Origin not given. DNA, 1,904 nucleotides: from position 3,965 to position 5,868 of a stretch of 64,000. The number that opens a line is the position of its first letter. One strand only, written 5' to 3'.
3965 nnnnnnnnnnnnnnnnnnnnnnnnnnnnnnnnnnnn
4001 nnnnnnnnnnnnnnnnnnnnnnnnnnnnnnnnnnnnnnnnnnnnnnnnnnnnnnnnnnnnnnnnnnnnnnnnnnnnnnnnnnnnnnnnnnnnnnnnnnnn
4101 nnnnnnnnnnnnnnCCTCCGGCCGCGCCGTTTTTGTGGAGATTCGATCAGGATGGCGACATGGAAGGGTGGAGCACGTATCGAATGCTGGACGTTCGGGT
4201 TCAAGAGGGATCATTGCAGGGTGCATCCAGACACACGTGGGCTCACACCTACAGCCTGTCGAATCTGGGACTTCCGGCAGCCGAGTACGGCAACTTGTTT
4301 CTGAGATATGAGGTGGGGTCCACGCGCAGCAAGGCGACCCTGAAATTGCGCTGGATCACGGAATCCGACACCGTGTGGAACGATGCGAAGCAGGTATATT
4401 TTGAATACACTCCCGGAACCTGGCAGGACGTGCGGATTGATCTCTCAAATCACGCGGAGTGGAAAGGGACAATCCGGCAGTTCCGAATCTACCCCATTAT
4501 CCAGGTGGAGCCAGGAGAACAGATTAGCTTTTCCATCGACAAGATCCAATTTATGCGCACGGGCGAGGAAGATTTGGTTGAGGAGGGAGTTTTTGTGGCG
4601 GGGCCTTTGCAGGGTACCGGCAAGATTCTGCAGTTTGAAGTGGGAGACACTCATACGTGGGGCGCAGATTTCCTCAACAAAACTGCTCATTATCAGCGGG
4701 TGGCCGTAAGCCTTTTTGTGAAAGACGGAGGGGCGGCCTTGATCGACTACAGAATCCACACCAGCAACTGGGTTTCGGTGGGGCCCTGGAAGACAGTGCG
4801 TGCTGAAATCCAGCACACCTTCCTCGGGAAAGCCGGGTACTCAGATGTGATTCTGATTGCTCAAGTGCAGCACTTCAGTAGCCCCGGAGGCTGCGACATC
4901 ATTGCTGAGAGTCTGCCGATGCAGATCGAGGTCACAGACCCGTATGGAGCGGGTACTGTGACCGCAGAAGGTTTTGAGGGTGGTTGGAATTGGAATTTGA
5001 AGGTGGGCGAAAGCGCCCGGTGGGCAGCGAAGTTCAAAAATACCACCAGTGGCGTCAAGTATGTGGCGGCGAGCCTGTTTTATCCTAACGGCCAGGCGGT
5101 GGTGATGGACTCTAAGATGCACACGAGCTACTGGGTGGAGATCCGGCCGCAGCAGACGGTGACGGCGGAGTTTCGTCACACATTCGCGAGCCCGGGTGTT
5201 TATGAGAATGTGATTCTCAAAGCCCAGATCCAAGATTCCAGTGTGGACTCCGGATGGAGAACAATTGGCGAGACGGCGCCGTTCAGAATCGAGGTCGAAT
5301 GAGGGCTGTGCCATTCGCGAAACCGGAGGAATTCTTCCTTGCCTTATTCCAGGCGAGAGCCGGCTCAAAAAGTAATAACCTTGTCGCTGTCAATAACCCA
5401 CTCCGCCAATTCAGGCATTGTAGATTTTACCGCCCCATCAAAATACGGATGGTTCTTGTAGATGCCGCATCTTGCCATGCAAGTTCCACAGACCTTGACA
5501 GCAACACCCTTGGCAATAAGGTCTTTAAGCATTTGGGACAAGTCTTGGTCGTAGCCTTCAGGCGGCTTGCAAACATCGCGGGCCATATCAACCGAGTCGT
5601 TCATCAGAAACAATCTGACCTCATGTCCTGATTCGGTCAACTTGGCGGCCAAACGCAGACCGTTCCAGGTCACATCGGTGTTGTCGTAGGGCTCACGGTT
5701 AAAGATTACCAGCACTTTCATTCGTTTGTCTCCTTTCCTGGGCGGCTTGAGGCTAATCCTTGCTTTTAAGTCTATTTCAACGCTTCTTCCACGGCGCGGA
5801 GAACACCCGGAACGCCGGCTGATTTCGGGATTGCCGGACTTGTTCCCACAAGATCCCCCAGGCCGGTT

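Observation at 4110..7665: A ~150-aa C-terminal domain shared between the S8 protease and the BNR-propeller protein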

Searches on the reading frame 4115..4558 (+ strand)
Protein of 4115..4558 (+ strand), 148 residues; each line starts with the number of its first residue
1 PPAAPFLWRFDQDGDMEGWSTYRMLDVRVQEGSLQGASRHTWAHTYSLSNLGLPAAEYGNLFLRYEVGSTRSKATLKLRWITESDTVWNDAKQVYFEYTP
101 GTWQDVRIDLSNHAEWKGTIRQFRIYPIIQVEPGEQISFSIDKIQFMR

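Call 4: search_protein_families(library=pfam, proteins=[window:4115-4558:+], max_evalue=1)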
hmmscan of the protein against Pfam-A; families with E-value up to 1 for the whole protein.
window:4115-4558:+ (148 aa): 1 family
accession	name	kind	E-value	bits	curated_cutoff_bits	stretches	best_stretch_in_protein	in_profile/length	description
PF13024.11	DUF3884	-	0.078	13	21.7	1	79-109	36-66/73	Protein of unknown function (DUF3884)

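Call 5: search_protein_families(library=ncbifam, proteins=[window:4115-4558:+], max_evalue=1)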
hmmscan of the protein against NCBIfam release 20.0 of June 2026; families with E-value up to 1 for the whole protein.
window:4115-4558:+ (148 aa): 0 families

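Call 9: find_homologous_proteins(query=A1, max_evalue=0.001)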
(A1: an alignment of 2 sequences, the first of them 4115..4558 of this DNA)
Query A1 (2 sequences): 241 candidates shared short words with the query, none scored E <= 0.001.

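Call 12: search_solved_structures(query=A1, max_evalue=10, show_alignments=2)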
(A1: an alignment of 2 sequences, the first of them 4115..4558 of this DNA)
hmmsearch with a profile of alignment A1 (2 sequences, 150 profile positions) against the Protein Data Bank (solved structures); distinct sequences matched with E-value up to 10: 1.
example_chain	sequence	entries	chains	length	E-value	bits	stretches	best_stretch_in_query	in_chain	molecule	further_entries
8xmz_A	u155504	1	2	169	1.7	11.5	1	28-72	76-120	T9SS C-terminal target domain-containing protein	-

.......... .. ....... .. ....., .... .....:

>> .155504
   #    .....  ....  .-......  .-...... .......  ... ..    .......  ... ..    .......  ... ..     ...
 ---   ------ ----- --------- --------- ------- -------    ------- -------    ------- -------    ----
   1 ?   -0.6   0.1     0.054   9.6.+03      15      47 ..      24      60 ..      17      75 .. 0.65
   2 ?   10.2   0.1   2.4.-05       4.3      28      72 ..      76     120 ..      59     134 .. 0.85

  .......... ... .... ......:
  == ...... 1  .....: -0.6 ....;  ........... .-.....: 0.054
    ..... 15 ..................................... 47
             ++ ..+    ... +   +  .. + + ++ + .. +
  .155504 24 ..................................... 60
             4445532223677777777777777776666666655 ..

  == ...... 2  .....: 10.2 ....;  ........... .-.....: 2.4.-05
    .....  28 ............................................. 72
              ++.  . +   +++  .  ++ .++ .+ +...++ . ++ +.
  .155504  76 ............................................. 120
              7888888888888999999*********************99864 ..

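Call 17: search_protein_representatives(alignment_id=A1)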
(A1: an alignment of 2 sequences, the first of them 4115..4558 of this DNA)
Query: 2 sequences, 150 profile positions. Proteins with E-value up to 0.001 (for the whole library): 2375; up to 1e-10: 689; up to 1e-30: 70. The best 150 are listed.
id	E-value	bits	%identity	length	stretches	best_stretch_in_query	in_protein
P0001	2.4e-124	426.5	-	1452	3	1-146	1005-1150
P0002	4.5e-112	386.7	-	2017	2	1-150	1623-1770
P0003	7.6e-107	369.7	-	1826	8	6-147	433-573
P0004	3.1e-83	293.1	-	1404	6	3-143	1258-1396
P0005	3.9e-74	263.6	-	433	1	1-147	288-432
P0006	6.3e-74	262.9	-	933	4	5-147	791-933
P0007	2.0e-72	258.0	-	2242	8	5-133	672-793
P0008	1.6e-71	255.1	-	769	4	6-147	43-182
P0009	1.1e-66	239.4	-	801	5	7-146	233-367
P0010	4.5e-65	234.2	-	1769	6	8-146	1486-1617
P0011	1.8e-64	232.2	-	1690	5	6-134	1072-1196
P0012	1.6e-63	229.1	-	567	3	5-146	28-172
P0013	4.9e-63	227.5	-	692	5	4-146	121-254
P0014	4.3e-62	224.5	-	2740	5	6-146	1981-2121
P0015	1.2e-61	223.1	-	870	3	5-144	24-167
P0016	1.3e-56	206.7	-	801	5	7-135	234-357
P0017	6.8e-56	204.4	-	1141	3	4-147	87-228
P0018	8.7e-53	194.3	-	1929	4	7-147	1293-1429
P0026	3.4e-46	172.9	-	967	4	3-145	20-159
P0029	5.2e-44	165.8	-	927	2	4-147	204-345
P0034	6.2e-42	159.1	-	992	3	5-146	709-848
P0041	5.8e-39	149.4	-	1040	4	4-134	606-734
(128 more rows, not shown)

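Call 28: find_encoding_contigs(protein=P0005, flank=10000, max_places=6)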
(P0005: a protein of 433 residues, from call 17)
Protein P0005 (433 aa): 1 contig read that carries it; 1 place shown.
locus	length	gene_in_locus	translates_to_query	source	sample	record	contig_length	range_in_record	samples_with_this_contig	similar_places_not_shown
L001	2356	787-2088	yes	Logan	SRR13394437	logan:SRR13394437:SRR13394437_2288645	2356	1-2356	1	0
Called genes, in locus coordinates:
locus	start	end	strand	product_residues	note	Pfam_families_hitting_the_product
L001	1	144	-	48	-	?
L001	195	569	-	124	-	PF00072:Response_reg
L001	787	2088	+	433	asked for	-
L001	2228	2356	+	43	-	?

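Call 38: search_protein_families(library=pfam, alignment_id=A3, max_evalue=0.00001)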
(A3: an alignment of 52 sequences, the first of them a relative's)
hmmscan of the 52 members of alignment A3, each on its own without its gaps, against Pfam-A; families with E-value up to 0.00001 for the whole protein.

A. member 1, P0006 (933 aa): 2 families
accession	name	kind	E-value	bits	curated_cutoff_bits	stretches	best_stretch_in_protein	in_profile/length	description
PF22633.2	F5_F8_type_C_2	-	4.3e-09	37.3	27.8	1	396-480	1-91/91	NedA-like, galactose-binding domain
PF13229.12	Beta_helix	-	5.1e-07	29.9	25.9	1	27-156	34-139/158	Right handed beta helix region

B. families by the number of members that match (of 52 scanned): 40 families (the first 25 are shown)
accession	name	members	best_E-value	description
PF18962.6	Por_Secre_tail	5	2.3e-15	Secretion system C-terminal sorting domain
PF13229.12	Beta_helix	5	2.7e-13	Right handed beta helix region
PF00041.27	fn3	5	1.5e-10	Fibronectin type III domain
PF14307.12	Glyco_tran_WbsX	4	1.9e-35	Glycosyltransferase WbsX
PF16317.11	Glyco_hydro_99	3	3.9e-09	Glycosyl hydrolase family 99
PF00150.24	Cellulase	2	1.2e-27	Cellulase (glycosyl hydrolase family 5)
PF07833.16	Cu_amine_oxidN1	2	2.2e-25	Copper amine oxidase N-terminal domain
PF02018.23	CBM_4_9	2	2.7e-23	Carbohydrate binding domain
PF01551.29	Peptidase_M23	2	1.1e-12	Peptidase family M23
PF22633.2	F5_F8_type_C_2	2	4.7e-11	NedA-like, galactose-binding domain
PF16656.11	Pur_ac_phosph_N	2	1.3e-07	Purple acid Phosphatase, N-terminal domain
PF18989.5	DUF5722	1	1.9e-128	Family of unknown function (DUF5722)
PF24606.1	CEMIP_beta-hel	1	2.9e-67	CEMIP beta-helix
PF00704.34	Glyco_hydro_18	1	8.9e-59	Glycosyl hydrolases family 18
PF00884.28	Sulfatase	1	2.7e-58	Sulfatase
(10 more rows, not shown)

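Call 40: list_cluster_members(proteins=[P0001, P0003, P0004, P0006, P0012, P0015, P0026, P0029, P0034, P0041])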
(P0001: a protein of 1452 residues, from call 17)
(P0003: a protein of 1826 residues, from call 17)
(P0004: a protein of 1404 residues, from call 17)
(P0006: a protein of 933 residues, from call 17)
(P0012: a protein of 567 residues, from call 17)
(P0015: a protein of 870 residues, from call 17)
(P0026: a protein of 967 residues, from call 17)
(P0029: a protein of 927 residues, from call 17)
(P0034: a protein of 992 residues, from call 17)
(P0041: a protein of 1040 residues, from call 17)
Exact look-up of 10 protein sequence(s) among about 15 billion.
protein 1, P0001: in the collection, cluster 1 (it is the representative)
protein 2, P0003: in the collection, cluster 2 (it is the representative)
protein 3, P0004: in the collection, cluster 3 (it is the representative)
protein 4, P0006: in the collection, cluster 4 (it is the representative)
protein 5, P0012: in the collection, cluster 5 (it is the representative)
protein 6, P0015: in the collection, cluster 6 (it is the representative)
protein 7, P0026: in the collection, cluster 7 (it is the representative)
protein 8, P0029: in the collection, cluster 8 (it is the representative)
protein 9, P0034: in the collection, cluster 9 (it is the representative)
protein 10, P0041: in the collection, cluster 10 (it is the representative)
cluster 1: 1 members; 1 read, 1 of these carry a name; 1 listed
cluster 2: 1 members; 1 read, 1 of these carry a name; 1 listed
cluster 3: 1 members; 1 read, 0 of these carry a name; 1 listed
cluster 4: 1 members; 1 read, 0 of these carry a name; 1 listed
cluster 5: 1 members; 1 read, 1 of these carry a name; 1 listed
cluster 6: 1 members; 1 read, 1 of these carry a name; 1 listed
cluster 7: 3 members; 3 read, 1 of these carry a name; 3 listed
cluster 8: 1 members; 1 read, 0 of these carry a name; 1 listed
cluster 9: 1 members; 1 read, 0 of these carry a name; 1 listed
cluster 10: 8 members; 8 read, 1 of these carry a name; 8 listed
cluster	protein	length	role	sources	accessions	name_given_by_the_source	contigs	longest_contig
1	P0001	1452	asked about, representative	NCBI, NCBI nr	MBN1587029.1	MAG: S8 family serine peptidase [Candidatus Omnitrophica bacterium] | S8 family serine peptidase [Candidatus Omnitrophota bacterium]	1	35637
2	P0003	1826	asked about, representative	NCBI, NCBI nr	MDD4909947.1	MAG: Ig-like domain-containing protein [Candidatus Omnitrophica bacterium] | Ig-like domain-containing protein [Candidatus Omnitrophota bacterium]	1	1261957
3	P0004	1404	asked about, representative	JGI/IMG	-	-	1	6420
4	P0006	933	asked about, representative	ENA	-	-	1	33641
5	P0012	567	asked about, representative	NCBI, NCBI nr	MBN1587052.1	MAG: hypothetical protein JW937_06460, partial [Candidatus Omnitrophica bacterium] | hypothetical protein [Candidatus Omnitrophota bacterium]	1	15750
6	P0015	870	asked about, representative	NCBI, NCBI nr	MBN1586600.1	MAG: hypothetical protein JW937_04120 [Candidatus Omnitrophica bacterium] | hypothetical protein [Candidatus Omnitrophota bacterium]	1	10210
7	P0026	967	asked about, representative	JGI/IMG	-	-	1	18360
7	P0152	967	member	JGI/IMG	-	hypothetical protein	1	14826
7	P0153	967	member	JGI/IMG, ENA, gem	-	-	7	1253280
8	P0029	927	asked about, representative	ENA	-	-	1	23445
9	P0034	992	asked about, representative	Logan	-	-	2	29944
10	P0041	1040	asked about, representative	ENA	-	-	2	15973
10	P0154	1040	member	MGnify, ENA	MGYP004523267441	CR=1 FL=1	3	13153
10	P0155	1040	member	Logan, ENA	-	-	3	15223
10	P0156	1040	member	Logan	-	-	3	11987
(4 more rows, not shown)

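Call 48: list_cluster_members(proteins=[P0007, P0008, P0009, P0010, P0011, P0013, P0014, P0016, P0017, P0018])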
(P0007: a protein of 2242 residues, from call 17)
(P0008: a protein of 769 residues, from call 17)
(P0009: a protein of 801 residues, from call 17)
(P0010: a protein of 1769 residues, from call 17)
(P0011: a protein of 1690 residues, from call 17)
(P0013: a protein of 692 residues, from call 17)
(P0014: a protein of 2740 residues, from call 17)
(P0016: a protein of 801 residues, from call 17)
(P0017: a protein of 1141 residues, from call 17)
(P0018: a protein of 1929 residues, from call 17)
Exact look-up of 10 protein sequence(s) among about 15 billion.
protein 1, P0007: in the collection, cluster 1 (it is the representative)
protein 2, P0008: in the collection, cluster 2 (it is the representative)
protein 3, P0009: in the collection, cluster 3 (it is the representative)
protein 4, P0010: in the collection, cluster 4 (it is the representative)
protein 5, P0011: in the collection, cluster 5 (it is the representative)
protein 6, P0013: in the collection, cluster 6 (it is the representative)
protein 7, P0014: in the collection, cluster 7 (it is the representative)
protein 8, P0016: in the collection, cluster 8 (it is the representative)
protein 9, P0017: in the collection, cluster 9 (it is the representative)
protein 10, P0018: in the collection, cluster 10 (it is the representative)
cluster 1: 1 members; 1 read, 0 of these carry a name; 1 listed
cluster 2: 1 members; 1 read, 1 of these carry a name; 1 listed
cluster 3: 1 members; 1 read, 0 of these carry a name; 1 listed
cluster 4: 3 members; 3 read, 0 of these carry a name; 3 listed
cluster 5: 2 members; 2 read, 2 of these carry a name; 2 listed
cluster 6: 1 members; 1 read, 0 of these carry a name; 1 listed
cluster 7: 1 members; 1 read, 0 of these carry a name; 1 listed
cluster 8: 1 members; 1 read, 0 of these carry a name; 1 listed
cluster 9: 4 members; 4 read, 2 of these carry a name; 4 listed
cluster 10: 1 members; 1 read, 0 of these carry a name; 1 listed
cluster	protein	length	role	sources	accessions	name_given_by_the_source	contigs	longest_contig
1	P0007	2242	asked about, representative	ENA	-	-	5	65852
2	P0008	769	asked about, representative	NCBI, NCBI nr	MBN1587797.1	MAG: hypothetical protein JW937_10285, partial [Candidatus Omnitrophica bacterium] | hypothetical protein [Candidatus Omnitrophota bacterium]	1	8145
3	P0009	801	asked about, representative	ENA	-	-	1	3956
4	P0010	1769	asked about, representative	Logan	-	-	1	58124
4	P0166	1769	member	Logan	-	-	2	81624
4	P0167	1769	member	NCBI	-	-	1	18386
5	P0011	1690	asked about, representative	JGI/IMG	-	hypothetical protein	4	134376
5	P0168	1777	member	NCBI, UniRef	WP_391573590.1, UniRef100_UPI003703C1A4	S-layer homology domain-containing protein [Cohnella sp.] | S-layer homology domain-containing protein n=1 Tax=Cohnella sp. TaxID=1883426 ...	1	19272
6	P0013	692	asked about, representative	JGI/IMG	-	-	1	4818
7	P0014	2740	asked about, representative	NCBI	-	-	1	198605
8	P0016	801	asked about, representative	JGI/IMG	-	-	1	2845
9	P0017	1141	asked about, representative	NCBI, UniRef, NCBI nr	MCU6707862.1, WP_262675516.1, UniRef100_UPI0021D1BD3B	right-handed parallel beta-helix repeat-containing protein [Paenibacillus sp. J5C_2022] | right-handed parallel beta-helix repeat-containing protein n=1 Tax=Paenibacillus sp. ... | right-handed parallel beta-helix repeat-containing protein [Paenibacillus sp. J5C2022]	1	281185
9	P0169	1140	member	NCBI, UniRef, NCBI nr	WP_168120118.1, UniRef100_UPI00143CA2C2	right-handed parallel beta-helix repeat-containing protein [Paenibacillus sp. HB172176] | right-handed parallel beta-helix repeat-containing protein n=1 Tax=Paenibacillus sp. ...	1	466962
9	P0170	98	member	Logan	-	-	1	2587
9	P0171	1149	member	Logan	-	-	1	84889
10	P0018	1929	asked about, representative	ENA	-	-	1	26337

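Call 49: search_protein_families(library=pfam, proteins=[P0001, P0008, P0012, P0015, P0003, P0017], max_evalue=0.001)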
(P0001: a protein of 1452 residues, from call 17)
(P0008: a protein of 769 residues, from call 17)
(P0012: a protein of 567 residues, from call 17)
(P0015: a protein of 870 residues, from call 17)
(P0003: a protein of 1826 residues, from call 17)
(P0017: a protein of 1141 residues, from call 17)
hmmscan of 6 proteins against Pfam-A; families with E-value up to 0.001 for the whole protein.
P0001 (1452 aa): 3 families
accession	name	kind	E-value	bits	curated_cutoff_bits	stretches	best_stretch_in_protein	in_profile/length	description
PF00082.27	Peptidase_S8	-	3.1e-56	191.3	21.8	1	212-482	2-278/288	Subtilase family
PF13517.12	FG-GAP_3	-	1e-40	138.6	26.9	6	899-962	1-60/61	FG-GAP-like repeat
PF01839.29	FG-GAP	-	0.0001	22.5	22.1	0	621-639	1-19/37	FG-GAP repeat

P0008 (769 aa): 4 families
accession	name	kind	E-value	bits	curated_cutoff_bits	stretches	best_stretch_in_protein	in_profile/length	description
PF24681.1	Kelch_KLHDC2_KLHL20_DRC7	-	1.4e-07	31.5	50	0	643-724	88-176/221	KLHDC2/KLHL20/DRC7 Kelch-repeats domain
PF01344.31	Kelch_1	-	2.2e-07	30.7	20.1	0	702-722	1-21/46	Kelch motif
PF13964.12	Kelch_6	-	1.4e-06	28.5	25.3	0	702-727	1-30/50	Kelch motif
PF13415.12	Kelch_3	-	0.00014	22.4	22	0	519-549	19-48/48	Galactose oxidase, central domain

P0012 (567 aa): 0 families

P0015 (870 aa): 0 families

P0003 (1826 aa): 1 family
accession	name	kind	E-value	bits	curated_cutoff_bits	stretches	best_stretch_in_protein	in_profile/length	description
PF19078.6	Big_12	-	9.2e-10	39.1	27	1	35-124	1-94/102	Bacterial Ig-like domain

P0017 (1141 aa): 3 families
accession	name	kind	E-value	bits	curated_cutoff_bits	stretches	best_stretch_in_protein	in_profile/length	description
PF13229.12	Beta_helix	-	2.7e-13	50.3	25.9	2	704-864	10-155/158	Right handed beta helix region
PF12708.12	Pect-lyase_RHGA_epim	-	1.4e-09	38.5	27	1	42-87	4-49/213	Rhamnogalacturonase A/epimerase, pectate lyase-like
PF00041.27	fn3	-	9.2e-06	26.2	25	1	908-994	1-81/84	Fibronectin type III domain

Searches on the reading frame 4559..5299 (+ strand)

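Call 4: search_protein_families(library=pfam, proteins=[window:4559-5299:+], max_evalue=1)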
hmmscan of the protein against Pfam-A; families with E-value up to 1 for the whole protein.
window:4559-5299:+ (247 aa): 1 family
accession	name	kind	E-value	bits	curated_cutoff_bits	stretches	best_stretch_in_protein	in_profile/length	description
PF24542.1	Ig_TPPC8_C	-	0.077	13.3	27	1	188-216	65-93/103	TPPC8 C-terminal Ig-like domain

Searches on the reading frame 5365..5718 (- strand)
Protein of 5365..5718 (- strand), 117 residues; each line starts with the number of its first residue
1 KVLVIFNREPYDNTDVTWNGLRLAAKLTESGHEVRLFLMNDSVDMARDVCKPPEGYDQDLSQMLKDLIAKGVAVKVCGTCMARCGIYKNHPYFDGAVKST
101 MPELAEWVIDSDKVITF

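Call 15: search_protein_families(library=pfam, proteins=[window:5365-5718:-], max_evalue=0.001)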
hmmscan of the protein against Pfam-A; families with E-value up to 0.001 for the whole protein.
window:5365-5718:- (117 aa): 1 family
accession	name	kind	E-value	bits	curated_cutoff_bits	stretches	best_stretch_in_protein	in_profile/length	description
PF02635.20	DsrE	-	2.4e-20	73.3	22.7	1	1-117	2-116/116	DsrE/DsrF-like family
